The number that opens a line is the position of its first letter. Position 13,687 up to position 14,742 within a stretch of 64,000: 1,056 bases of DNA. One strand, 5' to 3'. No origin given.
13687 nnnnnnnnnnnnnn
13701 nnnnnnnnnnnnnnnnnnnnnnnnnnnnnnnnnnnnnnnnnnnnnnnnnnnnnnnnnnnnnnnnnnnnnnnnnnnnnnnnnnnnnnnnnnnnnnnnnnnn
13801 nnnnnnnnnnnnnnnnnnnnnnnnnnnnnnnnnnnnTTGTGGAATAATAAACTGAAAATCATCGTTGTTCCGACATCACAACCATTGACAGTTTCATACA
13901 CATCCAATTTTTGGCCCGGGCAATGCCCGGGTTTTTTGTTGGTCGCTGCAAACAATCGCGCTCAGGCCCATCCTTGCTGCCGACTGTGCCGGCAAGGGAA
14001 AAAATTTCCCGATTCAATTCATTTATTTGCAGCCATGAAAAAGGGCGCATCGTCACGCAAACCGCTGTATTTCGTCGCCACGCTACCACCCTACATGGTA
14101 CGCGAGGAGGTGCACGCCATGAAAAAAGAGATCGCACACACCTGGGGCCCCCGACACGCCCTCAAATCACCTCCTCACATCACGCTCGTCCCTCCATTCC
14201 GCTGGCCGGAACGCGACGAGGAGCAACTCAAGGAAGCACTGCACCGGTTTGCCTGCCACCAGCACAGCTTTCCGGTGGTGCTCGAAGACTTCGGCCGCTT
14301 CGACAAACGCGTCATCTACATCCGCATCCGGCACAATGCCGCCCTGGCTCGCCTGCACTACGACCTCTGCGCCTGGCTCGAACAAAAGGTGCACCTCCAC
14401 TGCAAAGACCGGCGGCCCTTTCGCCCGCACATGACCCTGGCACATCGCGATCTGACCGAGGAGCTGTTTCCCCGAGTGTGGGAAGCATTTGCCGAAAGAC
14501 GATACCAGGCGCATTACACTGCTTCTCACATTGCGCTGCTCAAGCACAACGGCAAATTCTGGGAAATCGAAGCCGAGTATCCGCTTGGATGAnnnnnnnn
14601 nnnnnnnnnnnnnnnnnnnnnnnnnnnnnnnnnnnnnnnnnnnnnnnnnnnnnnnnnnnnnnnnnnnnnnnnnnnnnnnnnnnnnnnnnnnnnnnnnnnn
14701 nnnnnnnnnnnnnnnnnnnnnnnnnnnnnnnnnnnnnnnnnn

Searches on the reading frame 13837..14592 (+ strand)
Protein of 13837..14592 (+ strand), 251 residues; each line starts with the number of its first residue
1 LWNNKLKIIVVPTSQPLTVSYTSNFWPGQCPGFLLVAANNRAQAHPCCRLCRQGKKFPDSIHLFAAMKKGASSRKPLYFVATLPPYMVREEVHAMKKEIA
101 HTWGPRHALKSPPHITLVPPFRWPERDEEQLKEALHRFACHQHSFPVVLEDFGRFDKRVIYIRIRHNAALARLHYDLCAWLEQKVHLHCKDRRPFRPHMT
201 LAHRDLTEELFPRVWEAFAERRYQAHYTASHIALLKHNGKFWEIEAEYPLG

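Call 13: search_protein_families(library=pfam, proteins=[window:13837-14592:+], max_evalue=0.001)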
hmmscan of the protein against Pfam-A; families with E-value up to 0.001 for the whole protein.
window:13837-14592:+ (251 aa): 2 families
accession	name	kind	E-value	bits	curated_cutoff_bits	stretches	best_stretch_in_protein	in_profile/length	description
PF13563.12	2_5_RNA_ligase2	-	1.2e-24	87.5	27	1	84-239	1-150/152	2'-5' RNA ligase superfamily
PF02834.22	LigT_PEase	-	3.8e-13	49.8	23.3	1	85-161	4-87/87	LigT like Phosphoesterase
